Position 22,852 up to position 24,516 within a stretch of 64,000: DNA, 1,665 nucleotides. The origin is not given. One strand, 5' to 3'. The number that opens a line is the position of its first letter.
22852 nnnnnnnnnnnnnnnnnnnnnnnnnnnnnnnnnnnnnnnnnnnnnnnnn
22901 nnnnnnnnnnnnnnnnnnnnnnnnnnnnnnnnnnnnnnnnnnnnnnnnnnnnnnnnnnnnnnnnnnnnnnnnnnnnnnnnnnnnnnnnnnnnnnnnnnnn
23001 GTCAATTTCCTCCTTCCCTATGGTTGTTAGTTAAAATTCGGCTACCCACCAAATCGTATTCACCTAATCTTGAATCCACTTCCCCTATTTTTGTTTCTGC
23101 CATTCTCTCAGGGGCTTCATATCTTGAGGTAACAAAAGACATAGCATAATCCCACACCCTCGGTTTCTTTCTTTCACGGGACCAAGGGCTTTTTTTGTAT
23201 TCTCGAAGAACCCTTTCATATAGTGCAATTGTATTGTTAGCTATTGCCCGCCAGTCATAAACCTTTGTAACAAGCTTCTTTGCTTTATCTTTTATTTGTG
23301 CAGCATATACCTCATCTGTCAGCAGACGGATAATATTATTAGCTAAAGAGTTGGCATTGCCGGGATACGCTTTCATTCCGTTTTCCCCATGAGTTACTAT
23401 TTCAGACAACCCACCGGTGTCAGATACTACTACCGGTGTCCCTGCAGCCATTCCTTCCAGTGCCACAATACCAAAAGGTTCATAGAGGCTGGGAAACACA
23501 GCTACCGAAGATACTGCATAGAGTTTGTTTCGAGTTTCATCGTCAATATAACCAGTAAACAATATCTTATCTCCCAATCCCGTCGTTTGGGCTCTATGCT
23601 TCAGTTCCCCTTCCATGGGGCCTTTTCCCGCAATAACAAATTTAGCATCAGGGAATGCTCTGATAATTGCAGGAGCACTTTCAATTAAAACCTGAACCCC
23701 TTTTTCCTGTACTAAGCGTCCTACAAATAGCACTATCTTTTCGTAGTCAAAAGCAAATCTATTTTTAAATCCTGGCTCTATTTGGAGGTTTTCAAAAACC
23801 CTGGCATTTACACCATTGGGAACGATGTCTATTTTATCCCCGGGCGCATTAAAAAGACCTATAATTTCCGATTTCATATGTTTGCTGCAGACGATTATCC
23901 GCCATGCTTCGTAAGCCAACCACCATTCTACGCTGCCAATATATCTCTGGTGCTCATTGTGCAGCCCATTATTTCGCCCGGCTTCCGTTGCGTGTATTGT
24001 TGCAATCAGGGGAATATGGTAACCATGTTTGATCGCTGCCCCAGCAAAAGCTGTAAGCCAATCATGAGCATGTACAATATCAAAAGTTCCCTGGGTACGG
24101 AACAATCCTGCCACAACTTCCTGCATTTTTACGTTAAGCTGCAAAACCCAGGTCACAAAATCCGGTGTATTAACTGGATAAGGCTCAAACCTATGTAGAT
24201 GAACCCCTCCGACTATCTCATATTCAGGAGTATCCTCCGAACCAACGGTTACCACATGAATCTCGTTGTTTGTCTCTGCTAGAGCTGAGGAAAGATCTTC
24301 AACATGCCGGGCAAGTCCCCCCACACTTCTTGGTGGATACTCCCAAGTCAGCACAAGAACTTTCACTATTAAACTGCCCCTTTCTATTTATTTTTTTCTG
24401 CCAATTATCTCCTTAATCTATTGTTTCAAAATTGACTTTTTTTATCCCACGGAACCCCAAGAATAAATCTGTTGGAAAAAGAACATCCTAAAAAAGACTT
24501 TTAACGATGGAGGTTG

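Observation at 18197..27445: Non-canonical alpha-glucan (glycogen) cluster lacking glgC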

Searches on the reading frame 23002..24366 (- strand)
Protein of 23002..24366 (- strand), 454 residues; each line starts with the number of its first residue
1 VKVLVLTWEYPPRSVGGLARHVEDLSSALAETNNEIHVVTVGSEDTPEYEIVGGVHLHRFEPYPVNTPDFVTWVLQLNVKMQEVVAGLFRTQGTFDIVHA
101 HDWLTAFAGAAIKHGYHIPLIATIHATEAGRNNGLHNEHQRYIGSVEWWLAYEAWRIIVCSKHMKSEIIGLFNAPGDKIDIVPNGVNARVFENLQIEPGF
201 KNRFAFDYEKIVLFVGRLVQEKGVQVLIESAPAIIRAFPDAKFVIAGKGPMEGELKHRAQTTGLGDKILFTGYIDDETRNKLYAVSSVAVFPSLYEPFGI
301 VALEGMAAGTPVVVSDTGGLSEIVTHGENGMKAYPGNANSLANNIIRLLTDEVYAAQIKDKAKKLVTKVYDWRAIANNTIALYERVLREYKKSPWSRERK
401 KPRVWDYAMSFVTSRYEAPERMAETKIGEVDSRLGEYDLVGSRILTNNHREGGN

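Call 3: search_protein_families(library=pfam, proteins=[window:23002-24366:-])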
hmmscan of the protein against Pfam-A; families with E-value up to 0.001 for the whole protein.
window:23002-24366:- (454 aa): 7 families
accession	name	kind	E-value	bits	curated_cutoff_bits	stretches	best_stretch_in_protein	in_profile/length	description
PF00534.26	Glycos_transf_1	-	3e-47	160.8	26.4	1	207-364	13-171/172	Glycosyl transferases group 1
PF13692.12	Glyco_trans_1_4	-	3.9e-42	144.3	27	1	210-351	2-142/142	Glycosyl transferases group 1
PF13439.12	Glyco_transf_4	-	1.8e-31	109.9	28.5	1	15-188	1-168/170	Glycosyltransferase Family 4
PF08323.17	Glyco_transf_5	-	5.9e-21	75.7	22.7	2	82-170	115-226/239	Starch synthase catalytic domain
PF13579.12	Glyco_trans_4_4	-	1.2e-18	68.3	29.7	1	16-185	1-158/158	Glycosyl transferase 4-like domain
PF20706.3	GT4-conflict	-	4.6e-15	55.9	26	1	15-327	11-323/385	Family 4 Glycosyltransferase in conflict systems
PF13524.12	Glyco_trans_1_2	-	5.3e-05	23.6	25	1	236-379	10-142/144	Glycosyl transferase-like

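Call 4: search_protein_families(library=ncbifam, proteins=[window:23002-24366:-])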
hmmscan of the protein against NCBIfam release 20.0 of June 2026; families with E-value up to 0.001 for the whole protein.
window:23002-24366:- (454 aa): 49 families (the best 25 are shown)
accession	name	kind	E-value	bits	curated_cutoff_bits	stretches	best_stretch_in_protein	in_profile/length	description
TIGR02149.1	glgA_Coryne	subfamily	4.6e-49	167.6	302.4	1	1-387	1-391/391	glycogen synthase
TIGR03449.1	mycothiol_MshA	equivalog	1.1e-42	146.4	462.5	1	15-387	20-404/406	D-inositol-3-phosphate glycosyltransferase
TIGR03999.1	thiol_BshA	equivalog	3.4e-40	138.1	273.7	1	15-387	11-374/375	N-acetyl-alpha-D-glucosaminyl L-malate synthase BshA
TIGR04063.1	stp3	hypoth_equivalog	2e-39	135.6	442.05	1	44-387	44-396/397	TIGR04063 family PEP-CTERM/XrtA system glycosyltransferase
TIGR04047.1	MSMEG_0565_glyc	hypoth_equivalog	9.3e-38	130.3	259.85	1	5-384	4-372/373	MSMEG_0565 family glycosyltransferase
TIGR04157.1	glyco_rSAM_CFB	subfamily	1.5e-36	126.3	400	1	152-383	168-406/406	TIGR04157 family glycosyltransferase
TIGR02095.1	glgA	subfamily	9.7e-32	110.2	328.45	1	209-385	294-476/477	glycogen/starch synthase, ADP-glucose type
NF038295.1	EPS_HpsP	equivalog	4.9e-30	104.8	550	1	181-386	180-387/388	hormogonium polysaccharide biosynthesis glycosyltransferase HpsP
NF041876.1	EPS_EpsE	equivalog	3.2e-27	95.8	400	1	159-376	167-386/389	exopolysaccharide biosynthesis GT4 family glycosyltransferase EpsE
NF012028.0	PRK15484.1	subfamily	9.2e-27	94.1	618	1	156-378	142-370/380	lipopolysaccharide N-acetylglucosaminyltransferase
NF047684.1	TeichurnBiosyTuaC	equivalog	5.7e-26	91.3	550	1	44-387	60-390/391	teichuronic acid biosynthesis protein TuaC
NF046085.1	XrtY_assoc_Gly1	equivalog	4.2e-25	88.4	400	1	1-387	1-385/387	XrtY-associated glycosyltransferase XYAG1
TIGR03088.1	stp2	hypoth_equivalog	4.8e-25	88.4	409.05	1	156-387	139-374/374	TIGR03088 family PEP-CTERM/XrtA system glycosyltransferase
NF041010.1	glycosy_Agl16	equivalog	1.7e-22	79.8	575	1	133-385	113-350/352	glycosylation protein Agl16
NF053787.1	GlcN_PG_synth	equivalog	2e-22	79.6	480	1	156-387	146-360/361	N-acetylglucosaminyl phosphatidylglycerol synthase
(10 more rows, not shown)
